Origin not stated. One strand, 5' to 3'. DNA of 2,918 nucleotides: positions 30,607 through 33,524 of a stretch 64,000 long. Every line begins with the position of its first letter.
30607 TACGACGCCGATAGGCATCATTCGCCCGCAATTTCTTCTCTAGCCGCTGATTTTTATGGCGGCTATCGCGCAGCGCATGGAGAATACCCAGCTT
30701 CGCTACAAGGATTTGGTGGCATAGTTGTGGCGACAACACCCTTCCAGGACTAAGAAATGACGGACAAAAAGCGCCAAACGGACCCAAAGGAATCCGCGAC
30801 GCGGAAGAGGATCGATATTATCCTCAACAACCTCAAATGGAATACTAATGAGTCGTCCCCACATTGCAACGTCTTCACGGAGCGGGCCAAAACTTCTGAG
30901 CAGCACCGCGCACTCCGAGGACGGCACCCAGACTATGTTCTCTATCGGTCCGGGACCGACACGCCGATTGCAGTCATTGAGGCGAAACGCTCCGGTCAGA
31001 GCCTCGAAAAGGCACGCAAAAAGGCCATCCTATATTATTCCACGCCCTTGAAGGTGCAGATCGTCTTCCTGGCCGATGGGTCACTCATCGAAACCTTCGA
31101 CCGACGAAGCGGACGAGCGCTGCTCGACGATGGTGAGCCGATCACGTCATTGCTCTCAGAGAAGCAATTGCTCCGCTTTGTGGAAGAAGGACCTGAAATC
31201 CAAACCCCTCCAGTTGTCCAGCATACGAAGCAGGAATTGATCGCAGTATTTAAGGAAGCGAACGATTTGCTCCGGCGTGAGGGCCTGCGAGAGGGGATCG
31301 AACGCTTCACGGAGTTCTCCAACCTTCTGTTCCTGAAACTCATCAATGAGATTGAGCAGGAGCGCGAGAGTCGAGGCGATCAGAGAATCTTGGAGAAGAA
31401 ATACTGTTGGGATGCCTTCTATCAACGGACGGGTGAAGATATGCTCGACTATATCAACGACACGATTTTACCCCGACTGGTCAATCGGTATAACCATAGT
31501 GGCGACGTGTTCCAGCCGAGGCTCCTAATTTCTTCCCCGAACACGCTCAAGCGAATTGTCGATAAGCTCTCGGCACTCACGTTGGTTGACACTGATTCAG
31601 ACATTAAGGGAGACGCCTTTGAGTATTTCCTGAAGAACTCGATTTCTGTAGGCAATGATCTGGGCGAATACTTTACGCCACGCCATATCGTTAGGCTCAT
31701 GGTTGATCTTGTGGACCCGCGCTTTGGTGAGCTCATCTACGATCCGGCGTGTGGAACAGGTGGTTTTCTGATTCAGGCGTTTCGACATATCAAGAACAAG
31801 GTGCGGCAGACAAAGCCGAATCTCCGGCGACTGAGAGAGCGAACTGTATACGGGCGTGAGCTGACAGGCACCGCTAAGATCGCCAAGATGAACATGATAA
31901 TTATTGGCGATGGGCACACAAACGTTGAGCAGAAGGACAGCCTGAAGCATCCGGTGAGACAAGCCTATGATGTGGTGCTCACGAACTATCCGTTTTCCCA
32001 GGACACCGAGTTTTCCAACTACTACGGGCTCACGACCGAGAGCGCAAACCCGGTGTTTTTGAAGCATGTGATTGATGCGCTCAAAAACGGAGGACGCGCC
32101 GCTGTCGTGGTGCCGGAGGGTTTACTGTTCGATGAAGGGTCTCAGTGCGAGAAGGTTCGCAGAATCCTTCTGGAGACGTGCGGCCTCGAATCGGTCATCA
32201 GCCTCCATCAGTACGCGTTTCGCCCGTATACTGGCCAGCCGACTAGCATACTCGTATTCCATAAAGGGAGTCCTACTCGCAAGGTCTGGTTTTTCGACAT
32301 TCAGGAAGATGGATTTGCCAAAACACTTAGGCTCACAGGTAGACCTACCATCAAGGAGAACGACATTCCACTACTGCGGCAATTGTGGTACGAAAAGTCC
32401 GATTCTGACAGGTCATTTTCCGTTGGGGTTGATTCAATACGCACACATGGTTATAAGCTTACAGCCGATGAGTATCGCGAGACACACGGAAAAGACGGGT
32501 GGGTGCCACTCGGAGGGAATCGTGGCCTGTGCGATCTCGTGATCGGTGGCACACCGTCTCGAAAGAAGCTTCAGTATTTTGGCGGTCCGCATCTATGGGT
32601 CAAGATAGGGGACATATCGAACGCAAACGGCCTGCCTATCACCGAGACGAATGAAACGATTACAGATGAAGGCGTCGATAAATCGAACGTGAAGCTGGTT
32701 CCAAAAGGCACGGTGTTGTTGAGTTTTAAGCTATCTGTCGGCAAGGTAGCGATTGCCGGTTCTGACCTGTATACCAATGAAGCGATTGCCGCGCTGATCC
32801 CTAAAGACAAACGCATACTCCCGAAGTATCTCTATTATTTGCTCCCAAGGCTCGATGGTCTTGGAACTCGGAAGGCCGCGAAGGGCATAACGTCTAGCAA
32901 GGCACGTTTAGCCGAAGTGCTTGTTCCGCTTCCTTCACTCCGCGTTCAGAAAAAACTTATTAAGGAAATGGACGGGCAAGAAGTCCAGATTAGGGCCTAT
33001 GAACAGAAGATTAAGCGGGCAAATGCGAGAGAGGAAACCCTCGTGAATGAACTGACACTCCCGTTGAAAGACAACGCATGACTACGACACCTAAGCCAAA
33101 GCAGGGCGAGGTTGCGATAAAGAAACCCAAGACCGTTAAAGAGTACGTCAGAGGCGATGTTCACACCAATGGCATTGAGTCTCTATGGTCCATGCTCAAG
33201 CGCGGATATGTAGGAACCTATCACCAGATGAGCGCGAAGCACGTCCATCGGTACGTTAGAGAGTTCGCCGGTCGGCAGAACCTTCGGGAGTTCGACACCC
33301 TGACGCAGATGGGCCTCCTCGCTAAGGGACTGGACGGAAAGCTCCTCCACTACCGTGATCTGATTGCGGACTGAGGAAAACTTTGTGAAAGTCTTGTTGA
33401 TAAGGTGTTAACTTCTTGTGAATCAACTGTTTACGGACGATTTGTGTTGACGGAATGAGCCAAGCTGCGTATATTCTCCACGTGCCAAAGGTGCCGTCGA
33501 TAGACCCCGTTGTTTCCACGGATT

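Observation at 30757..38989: Prophage-borne defence island: two divergent single-chain Type IIG-like RM enzymes flanking a methyltransferase/nuclease pair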

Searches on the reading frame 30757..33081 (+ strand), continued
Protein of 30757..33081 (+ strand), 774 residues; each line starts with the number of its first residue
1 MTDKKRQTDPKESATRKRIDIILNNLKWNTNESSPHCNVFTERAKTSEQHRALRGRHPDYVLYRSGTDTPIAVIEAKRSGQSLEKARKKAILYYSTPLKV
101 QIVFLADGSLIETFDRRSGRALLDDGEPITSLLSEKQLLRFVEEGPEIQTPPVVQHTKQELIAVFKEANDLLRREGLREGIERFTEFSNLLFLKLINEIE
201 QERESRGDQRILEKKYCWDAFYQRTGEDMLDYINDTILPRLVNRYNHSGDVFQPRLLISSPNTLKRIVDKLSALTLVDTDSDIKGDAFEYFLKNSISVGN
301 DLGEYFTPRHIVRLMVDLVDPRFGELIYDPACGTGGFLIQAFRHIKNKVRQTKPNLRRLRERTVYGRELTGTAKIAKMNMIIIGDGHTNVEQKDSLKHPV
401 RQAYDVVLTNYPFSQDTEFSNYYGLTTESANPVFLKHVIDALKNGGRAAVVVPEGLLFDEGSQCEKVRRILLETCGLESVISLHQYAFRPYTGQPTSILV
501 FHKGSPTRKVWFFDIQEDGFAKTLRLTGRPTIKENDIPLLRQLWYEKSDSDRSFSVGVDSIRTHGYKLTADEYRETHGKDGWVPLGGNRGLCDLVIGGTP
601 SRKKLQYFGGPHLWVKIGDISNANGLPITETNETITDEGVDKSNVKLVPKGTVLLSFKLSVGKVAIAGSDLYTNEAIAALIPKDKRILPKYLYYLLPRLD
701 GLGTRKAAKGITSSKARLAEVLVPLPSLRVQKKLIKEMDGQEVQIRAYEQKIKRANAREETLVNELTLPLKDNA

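Call 58: find_related_loci(query=A2, collection=metagenome_contigs, flank=6000)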
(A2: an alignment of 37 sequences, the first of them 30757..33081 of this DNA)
Query A2 (774 aa) in metagenome_contigs; peptide patterns used: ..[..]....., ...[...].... (x = any residue, [..] = any of these).
600 stretches matched a pattern (row limit reached: there are more); 561 encode a relative of the query (tblastn E <= 1e-3); the best 80 are kept; 80 distinct loci.
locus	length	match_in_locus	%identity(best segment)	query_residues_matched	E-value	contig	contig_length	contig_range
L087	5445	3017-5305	69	5-766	0e+0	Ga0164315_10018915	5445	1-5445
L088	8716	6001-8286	59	5-766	0e+0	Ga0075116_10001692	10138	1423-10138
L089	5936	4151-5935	63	6-599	0e+0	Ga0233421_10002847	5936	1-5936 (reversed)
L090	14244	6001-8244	53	8-752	0e+0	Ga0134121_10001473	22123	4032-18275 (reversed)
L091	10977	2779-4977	52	5-742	0e+0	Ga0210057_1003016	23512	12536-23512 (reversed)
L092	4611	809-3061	44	1-749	0e+0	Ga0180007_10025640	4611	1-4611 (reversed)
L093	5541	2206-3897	55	8-573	0e+0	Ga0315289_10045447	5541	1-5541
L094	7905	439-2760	37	7-755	3e-155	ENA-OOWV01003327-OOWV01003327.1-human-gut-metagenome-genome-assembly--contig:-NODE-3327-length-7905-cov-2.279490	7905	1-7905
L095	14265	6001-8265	38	7-739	3e-144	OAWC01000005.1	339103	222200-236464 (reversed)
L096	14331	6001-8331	37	10-753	2e-141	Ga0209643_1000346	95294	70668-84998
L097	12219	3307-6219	37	8-766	2e-141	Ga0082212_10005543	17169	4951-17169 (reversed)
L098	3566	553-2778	37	2-740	3e-146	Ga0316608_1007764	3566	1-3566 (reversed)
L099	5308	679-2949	37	7-742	5e-141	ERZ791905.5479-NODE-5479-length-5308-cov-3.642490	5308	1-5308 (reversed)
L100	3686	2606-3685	58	8-365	8e-144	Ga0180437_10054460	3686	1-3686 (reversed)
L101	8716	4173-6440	37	7-742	1e-131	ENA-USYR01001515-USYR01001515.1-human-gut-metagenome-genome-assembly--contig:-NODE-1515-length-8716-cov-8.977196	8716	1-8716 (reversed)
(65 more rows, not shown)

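Call 61: find_encoding_contigs(protein=P0003, flank=5000, max_places=3)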
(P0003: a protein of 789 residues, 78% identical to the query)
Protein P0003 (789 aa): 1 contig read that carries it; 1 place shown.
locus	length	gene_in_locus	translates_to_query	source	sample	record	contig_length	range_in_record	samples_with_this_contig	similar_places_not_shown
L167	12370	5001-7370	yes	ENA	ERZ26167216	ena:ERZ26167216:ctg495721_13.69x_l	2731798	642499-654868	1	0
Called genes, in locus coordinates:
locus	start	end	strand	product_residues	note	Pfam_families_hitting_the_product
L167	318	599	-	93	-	PF05016:ParE_toxin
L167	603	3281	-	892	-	PF13588:HSDR_N_2, PF02384:N6_Mtase, PF01170:UPF0020, PF20473:MmeI_Mtase (weak), PF07669:Eco57I (weak)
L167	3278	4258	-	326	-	PF12760:Zn_ribbon_IS1595, PF12762:DDE_Tnp_IS1595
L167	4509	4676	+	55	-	-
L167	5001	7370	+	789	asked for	PF02384:N6_Mtase, PF01170:UPF0020, PF20473:MmeI_Mtase (weak), PF01420:Methylase_S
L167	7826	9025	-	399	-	PF02661:Fic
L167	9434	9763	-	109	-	-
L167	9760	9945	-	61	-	-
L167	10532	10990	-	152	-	PF08291:Peptidase_M15_3, PF05951:Peptidase_M15_2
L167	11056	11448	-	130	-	PF11351:GTA_holin_3TM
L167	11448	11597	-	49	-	-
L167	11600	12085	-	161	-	-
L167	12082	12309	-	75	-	-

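Call 62: find_encoding_contigs(protein=P0002, flank=5000, max_places=3)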
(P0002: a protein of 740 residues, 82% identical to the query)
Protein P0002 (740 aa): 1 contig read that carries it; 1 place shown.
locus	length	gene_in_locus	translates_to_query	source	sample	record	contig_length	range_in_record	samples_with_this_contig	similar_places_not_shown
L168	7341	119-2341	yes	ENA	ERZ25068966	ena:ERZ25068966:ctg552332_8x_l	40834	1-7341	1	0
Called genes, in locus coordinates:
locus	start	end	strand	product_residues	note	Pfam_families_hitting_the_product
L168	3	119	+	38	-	?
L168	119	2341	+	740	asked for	PF02384:N6_Mtase, PF01170:UPF0020 (weak), PF01420:Methylase_S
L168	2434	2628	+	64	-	-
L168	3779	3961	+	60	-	PF00676:E1_dh (weak)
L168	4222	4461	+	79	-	PF00676:E1_dh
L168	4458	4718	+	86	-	PF00676:E1_dh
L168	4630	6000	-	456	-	PF00919:UPF0004, PF04055:Radical_SAM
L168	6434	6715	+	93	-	-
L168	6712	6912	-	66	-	-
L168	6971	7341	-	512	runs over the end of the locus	PF01645:Glu_synthase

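Call 68: predict_structure(alignment_id=A2)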
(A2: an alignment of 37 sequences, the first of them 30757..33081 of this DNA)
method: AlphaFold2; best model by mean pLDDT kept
length: 774 residues; sequences in the alignment: 37
mean_pLDDT: 81.5   pTM: 0.70
mean pLDDT of the five models: 81.5, 81.6, 79.3, 77.7, 76.4
residues with pLDDT >= 90: 234; 70-90: 403; 50-70: 103; < 50: 34
segments of 3 or more residues with pLDDT < 50: 1-4, 152-155, 297-304, 703-713
pLDDT, mean of each block of 10 residues (from residue 1): 45 73 87 86 88 90 94 88 87 95 84 90 84 89 87 59 79 75 76 79 76 82 89 85 59 79 89 73 66 52 61 90 89 76 84 82 72 68 61 83 93 76 90 93 96 84 91 97 78 75 96 91 72 86 85 91 89 68 85 90 90 91 85 92 91 84 89 91 90 85 40 68 87 91 85 86 73 46
secondary structure, 60 per line:
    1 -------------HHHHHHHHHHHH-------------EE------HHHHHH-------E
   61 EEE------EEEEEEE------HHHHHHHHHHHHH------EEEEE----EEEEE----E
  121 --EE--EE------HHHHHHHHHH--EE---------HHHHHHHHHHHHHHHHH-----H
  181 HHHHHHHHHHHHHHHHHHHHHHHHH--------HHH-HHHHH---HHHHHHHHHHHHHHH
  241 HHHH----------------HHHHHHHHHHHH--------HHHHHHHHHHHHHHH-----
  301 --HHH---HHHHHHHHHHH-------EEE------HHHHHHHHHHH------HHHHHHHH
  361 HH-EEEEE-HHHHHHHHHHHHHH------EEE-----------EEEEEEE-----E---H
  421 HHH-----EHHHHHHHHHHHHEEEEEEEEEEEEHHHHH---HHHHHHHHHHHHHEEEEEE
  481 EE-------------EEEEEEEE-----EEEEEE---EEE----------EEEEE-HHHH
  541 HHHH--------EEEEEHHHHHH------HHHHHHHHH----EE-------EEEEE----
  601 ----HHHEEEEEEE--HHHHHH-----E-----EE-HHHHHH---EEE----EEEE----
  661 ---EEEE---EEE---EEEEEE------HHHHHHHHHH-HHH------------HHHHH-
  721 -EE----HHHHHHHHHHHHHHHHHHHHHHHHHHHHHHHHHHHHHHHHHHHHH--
elements in order (helices of 4 or more, strands of 3 or more residues): H14-25 H47-52 E60-63 E70-76 H83-95 E102-106 E111-115 H135-144 H158-174 H180-205 H218-222 H226-244 H261-272 H281-295 H309-319 E327-329 H336-346 H353-362 E364-368 H370-383 E390-392 E404-410 H420-423 H430-441 E442-453 H454-458 H462-474 E475-482 E496-503 E509-514 E518-520 E531-535 H537-544 E553-557 H558-563 H570-578 E592-596 E608-614 H617-622 H637-642 E646-648 E653-656 E664-667 E671-673 E677-682 H689-698 H715-719 H728-772

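Call 71: fold_search(model_id=the predicted structure, library=pdb)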
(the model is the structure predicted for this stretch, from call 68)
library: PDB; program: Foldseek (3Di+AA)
matches with E <= 10: 1411; with E <= 0.001: 685
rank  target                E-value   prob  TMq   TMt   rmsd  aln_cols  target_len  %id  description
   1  5ybb_A                1.9e-28  1.00  0.43  0.65   5.3       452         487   28  Structural basis underlying complex assembly andconformational transition of the type I R-M system (released 2017-11-29)
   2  2okc_B                8.1e-28  1.00  0.42  0.71   5.4       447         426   27  Crystal structure of Type I restriction enzyme StySJI M protein (NP_813429.1) from Bacteroides thetaiotaomicron VPI-54 (released 2007-01-30)
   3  2okc_A                1.3e-27  1.00  0.44  0.76   4.5       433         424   27  Crystal structure of Type I restriction enzyme StySJI M protein (NP_813429.1) from Bacteroides thetaiotaomicron VPI-54 (released 2007-01-30)
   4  7eew_A                6.0e-27  1.00  0.41  0.51  20.6       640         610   20  Crystal structure of the intact MTase from Vibrio vulnificus YJ016 in complex with the DNA-mimicking Ocr protein and t (released 2022-03-23)
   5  3ufb                  5.6e-25  1.00  0.43  0.65   5.6       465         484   24  Crystal structure of a modification subunit of a putative type I restriction enzyme from Vibrio vulnificus YJ016 (released 2012-11-07)
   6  2y7c_B                1.4e-24  1.00  0.42  0.60   5.3       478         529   24  Atomic model of the Ocr-bound methylase complex from the Type I restriction-modification enzyme EcoKI (M2S1). Based on (released 2011-02-09)
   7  2ar0_B                2.2e-22  1.00  0.30  0.46  20.0       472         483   23  Crystal structure of Type I restriction enzyme EcoKI M protein (EC 2.1.1.72) (M.EcoKI) (released 2005-08-30)
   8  2ar0_A                3.5e-22  1.00  0.30  0.46  20.0       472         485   24  Crystal structure of Type I restriction enzyme EcoKI M protein (EC 2.1.1.72) (M.EcoKI) (released 2005-08-30)
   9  3s1s                  8.3e-22  1.00  0.34  0.31  15.0       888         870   13  Characterization and crystal structure of the type IIG restriction endonuclease BpuSI (released 2011-07-13)
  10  7vru_A                1.5e-20  1.00  0.41  0.61   7.6       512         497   20  Crystal structure of PacII_M1M2S-DNA-SAH complex (released 2022-11-30)
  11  3lkd_A                6.0e-20  1.00  0.40  0.63   8.1       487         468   22  Crystal Structure of the type I restriction-modification system methyltransferase subunit from Streptococcus thermophi (released 2010-02-09)
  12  7vs4_A                2.9e-19  1.00  0.42  0.63   7.3       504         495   22  Crystal structure of PacII_M1M2S-DNA(m6A)-SAH complex (released 2022-11-30)
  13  8w2p_A                3.6e-19  1.00  0.38  0.33  27.0       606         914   19  BsaXI-DNA complex I (released 2024-10-30)
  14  3lkd_B                5.2e-19  1.00  0.40  0.63   8.0       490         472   22  Crystal Structure of the type I restriction-modification system methyltransferase subunit from Streptococcus thermophi (released 2010-02-09)
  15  7vru_B                5.8e-19  1.00  0.43  0.64   5.1       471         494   21  Crystal structure of PacII_M1M2S-DNA-SAH complex (released 2022-11-30)
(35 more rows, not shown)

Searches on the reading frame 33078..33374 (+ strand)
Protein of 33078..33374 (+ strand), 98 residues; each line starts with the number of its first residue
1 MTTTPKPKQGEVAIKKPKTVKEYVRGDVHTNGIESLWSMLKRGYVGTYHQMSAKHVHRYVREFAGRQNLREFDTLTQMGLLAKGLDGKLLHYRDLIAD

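Call 3: search_protein_families(library=pfam, proteins=[window:33078-33374:+], max_evalue=0.01)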
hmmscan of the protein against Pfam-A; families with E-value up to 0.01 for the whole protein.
window:33078-33374:+ (98 aa): 1 family
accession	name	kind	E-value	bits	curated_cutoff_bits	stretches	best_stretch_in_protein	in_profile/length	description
PF12762.13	DDE_Tnp_IS1595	-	1.5e-12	48.2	27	1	20-68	104-153/153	ISXO2-like transposase domain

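Call 4: search_protein_families(library=ncbifam, proteins=[window:33078-33374:+], max_evalue=0.01)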
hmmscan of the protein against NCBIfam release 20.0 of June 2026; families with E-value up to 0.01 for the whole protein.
window:33078-33374:+ (98 aa): 1 family
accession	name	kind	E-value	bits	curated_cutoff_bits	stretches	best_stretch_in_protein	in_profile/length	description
NF033547.1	transpos_IS1595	equivalog_domain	4.1e-13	49.7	75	1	16-70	159-215/215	IS1595 family transposase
